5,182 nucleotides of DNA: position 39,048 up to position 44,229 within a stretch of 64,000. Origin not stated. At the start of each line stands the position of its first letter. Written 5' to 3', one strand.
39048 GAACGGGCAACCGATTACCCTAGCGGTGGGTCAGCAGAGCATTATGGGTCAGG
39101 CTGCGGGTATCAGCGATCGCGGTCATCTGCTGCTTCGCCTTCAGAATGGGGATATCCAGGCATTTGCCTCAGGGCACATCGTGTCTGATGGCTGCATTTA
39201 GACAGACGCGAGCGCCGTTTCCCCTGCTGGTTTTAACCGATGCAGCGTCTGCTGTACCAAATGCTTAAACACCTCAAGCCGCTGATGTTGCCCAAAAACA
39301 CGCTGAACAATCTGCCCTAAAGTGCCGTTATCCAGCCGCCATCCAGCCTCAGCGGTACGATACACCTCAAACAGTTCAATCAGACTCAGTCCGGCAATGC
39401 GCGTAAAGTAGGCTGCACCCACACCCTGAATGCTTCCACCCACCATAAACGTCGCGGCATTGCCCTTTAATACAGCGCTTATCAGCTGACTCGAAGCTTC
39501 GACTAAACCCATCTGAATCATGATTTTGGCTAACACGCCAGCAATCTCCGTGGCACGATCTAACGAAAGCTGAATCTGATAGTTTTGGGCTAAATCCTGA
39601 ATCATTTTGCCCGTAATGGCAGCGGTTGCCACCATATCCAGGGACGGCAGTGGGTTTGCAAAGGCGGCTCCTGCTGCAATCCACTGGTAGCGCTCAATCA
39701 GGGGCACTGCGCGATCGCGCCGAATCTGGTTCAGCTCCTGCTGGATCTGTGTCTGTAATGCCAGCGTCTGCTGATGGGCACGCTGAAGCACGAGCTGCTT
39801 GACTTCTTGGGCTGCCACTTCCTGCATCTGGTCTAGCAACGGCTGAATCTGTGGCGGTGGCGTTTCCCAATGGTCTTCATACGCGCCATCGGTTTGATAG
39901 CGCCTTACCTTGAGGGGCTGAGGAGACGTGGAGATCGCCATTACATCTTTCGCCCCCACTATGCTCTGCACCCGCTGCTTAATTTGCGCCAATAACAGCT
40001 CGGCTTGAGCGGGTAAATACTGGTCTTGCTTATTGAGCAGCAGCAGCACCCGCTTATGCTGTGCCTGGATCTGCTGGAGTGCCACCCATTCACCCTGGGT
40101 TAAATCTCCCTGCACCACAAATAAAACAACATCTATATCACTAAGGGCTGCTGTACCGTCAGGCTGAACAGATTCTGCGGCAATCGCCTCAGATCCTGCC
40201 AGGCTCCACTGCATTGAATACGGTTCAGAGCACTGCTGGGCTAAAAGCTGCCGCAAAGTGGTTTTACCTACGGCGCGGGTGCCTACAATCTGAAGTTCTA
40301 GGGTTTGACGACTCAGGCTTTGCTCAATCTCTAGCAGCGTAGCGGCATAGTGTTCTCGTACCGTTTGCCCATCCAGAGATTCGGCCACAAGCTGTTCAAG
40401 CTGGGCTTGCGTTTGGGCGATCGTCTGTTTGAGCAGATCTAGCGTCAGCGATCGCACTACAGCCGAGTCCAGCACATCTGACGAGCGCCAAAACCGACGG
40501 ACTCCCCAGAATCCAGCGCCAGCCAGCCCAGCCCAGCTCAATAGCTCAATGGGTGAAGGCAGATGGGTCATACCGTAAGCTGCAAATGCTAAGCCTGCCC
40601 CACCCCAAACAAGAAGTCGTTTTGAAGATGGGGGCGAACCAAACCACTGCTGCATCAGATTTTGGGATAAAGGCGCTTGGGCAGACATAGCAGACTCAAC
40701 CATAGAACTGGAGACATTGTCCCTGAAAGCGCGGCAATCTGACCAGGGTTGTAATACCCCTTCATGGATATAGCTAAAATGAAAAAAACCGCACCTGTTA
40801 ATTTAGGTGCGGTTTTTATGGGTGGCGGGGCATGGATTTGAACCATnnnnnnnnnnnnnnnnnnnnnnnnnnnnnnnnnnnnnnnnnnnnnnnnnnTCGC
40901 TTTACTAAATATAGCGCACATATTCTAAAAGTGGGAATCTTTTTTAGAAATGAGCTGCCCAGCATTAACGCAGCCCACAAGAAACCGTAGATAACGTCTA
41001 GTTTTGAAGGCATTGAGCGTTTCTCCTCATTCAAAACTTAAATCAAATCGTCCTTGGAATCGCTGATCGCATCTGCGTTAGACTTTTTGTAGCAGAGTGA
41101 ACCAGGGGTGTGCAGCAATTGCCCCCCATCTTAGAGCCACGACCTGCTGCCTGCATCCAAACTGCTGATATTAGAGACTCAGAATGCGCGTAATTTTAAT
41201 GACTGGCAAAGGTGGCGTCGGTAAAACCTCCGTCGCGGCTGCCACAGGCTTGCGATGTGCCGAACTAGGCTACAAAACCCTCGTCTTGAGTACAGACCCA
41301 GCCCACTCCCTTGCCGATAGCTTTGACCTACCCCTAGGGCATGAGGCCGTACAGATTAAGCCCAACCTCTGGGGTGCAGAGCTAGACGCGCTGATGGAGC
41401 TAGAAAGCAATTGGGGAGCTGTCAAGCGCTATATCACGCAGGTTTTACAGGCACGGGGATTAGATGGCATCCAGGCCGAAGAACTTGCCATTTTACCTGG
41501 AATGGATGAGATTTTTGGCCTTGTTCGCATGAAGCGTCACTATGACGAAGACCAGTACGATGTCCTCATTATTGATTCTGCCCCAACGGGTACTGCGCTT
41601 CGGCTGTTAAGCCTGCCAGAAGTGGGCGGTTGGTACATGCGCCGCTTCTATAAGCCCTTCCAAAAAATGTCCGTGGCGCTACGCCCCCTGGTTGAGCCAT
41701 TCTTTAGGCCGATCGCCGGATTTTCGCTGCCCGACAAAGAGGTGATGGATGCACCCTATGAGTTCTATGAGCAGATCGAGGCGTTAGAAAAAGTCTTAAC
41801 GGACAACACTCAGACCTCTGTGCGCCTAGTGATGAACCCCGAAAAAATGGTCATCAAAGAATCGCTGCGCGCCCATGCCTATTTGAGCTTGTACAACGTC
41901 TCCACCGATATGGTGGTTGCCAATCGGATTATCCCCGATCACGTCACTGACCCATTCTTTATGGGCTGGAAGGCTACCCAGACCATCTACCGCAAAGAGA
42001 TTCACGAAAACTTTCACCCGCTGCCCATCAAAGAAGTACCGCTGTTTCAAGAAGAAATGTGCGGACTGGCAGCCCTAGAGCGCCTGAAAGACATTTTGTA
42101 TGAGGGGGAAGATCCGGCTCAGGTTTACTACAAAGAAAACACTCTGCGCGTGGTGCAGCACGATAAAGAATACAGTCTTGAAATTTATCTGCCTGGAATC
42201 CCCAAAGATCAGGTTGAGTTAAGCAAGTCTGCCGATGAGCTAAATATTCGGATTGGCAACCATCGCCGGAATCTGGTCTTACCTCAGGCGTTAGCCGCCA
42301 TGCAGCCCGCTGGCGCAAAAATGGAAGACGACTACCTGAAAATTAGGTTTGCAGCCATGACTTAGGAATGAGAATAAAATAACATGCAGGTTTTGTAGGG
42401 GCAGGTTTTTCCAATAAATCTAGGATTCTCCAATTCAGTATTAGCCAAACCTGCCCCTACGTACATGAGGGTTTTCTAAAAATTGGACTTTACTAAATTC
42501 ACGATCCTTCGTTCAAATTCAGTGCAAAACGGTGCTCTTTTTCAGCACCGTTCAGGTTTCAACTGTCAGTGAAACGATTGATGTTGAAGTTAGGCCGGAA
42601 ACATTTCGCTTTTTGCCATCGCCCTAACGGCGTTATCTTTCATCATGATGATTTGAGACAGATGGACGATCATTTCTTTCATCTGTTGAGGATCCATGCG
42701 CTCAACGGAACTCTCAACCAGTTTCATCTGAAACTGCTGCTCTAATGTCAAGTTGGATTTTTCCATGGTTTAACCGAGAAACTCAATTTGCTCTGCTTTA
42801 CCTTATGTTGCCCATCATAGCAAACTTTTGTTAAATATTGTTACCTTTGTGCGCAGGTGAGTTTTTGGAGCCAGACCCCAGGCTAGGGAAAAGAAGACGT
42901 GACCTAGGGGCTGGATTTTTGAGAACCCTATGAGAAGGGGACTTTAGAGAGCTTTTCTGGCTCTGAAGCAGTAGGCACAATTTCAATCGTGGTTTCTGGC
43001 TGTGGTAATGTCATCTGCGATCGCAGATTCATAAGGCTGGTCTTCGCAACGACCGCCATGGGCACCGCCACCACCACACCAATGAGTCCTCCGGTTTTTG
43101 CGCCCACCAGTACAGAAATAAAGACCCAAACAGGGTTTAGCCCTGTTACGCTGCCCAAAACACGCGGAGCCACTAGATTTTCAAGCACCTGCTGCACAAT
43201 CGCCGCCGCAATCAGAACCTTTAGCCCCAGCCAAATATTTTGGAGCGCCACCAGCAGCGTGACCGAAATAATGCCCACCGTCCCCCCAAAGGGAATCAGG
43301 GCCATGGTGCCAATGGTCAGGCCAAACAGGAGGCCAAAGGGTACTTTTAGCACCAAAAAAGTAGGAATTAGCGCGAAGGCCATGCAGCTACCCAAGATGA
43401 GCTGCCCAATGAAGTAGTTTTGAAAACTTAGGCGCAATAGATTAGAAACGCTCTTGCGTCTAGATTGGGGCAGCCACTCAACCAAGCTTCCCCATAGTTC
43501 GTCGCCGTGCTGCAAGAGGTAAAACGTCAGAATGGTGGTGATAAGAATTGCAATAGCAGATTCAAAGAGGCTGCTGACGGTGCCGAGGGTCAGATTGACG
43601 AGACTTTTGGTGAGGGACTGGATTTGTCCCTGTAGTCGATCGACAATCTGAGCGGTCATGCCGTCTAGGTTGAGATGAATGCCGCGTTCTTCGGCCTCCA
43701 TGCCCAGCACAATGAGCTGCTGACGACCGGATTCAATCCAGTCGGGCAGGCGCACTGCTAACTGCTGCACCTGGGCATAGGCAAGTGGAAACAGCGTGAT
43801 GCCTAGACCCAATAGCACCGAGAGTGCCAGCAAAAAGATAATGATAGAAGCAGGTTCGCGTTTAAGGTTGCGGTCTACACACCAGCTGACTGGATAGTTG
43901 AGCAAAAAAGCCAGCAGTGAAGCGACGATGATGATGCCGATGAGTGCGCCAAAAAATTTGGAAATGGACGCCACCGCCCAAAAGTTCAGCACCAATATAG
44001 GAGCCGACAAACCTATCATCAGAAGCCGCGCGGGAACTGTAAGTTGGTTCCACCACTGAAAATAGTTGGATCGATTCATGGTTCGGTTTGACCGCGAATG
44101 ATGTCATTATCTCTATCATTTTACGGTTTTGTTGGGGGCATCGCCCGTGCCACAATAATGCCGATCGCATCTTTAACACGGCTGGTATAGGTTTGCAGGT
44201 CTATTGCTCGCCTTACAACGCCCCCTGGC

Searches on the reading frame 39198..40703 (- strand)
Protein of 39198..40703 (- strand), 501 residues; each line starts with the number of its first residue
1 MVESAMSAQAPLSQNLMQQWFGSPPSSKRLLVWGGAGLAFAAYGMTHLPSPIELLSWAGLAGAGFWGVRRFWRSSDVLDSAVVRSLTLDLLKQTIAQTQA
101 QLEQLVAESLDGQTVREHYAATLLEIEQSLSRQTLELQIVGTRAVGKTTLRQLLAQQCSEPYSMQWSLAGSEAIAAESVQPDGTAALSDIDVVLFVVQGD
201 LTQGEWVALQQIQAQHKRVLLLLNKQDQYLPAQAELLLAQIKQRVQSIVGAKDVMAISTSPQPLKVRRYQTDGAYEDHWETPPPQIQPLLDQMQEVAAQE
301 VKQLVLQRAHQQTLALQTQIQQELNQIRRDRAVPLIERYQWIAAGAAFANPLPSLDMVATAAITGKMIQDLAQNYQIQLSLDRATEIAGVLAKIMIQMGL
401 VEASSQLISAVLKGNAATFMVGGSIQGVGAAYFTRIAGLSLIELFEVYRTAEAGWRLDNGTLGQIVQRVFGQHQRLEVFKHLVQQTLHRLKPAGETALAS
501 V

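Call 31: search_protein_families(library=pfam, proteins=[window:39198-40703:-], max_evalue=0.0001)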
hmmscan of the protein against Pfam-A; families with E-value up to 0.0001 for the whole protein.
window:39198-40703:- (501 aa): 1 family
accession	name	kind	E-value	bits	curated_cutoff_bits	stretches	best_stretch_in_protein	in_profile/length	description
PF05128.17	DUF697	-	3.6e-40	137.8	27.7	1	315-474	5-161/162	Domain of unknown function (DUF697)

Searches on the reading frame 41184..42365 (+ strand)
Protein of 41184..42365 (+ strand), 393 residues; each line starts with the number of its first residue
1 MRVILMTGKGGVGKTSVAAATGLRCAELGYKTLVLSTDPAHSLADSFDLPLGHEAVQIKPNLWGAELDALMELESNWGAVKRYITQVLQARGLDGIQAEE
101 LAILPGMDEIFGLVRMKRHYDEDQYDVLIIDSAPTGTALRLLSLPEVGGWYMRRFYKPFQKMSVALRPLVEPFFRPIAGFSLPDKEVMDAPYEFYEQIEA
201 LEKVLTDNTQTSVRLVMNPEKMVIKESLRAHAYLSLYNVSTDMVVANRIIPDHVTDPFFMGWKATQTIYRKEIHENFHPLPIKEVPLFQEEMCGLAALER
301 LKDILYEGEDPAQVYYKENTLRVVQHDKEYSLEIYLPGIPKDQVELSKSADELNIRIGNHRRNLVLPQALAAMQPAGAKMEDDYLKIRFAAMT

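Call 31: search_protein_families(library=pfam, proteins=[window:41184-42365:+], max_evalue=0.0001)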
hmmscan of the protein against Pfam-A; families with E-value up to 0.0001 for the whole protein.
window:41184-42365:+ (393 aa): 4 families
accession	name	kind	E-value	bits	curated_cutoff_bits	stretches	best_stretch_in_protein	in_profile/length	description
PF02374.21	ArsA_ATPase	-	7.5e-110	367.4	24.3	1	1-307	1-305/305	Anion-transporting ATPase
PF17886.7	ArsA_HSP20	-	1.5e-22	79.4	22.5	1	327-389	1-63/63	HSP20-like domain found in ArsA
PF13614.12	AAA_31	-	2.2e-06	28.2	27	1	3-138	3-131/177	AAA domain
PF01656.29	CbiA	-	5.2e-06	26.9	25.4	1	4-112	2-60/125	CobQ/CobB/MinD/ParA nucleotide binding domain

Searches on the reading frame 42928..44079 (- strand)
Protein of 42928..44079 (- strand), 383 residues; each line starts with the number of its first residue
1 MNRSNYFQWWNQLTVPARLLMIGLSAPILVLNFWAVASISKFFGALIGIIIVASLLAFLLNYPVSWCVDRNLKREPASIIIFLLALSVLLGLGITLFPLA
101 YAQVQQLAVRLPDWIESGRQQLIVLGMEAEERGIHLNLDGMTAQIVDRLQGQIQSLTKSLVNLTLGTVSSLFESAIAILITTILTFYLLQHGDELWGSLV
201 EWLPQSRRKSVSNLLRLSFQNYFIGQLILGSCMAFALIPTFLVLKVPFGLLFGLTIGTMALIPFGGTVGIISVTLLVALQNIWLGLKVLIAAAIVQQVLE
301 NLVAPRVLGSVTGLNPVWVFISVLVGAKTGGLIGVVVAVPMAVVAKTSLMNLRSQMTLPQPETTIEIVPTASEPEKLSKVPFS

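Call 31: search_protein_families(library=pfam, proteins=[window:42928-44079:-], max_evalue=0.0001)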
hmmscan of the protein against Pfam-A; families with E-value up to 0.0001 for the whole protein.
window:42928-44079:- (383 aa): 1 family
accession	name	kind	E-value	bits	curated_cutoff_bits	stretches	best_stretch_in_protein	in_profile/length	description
PF01594.21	AI-2E_transport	-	3e-62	211.1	34.3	1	25-351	3-325/327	AI-2E family transporter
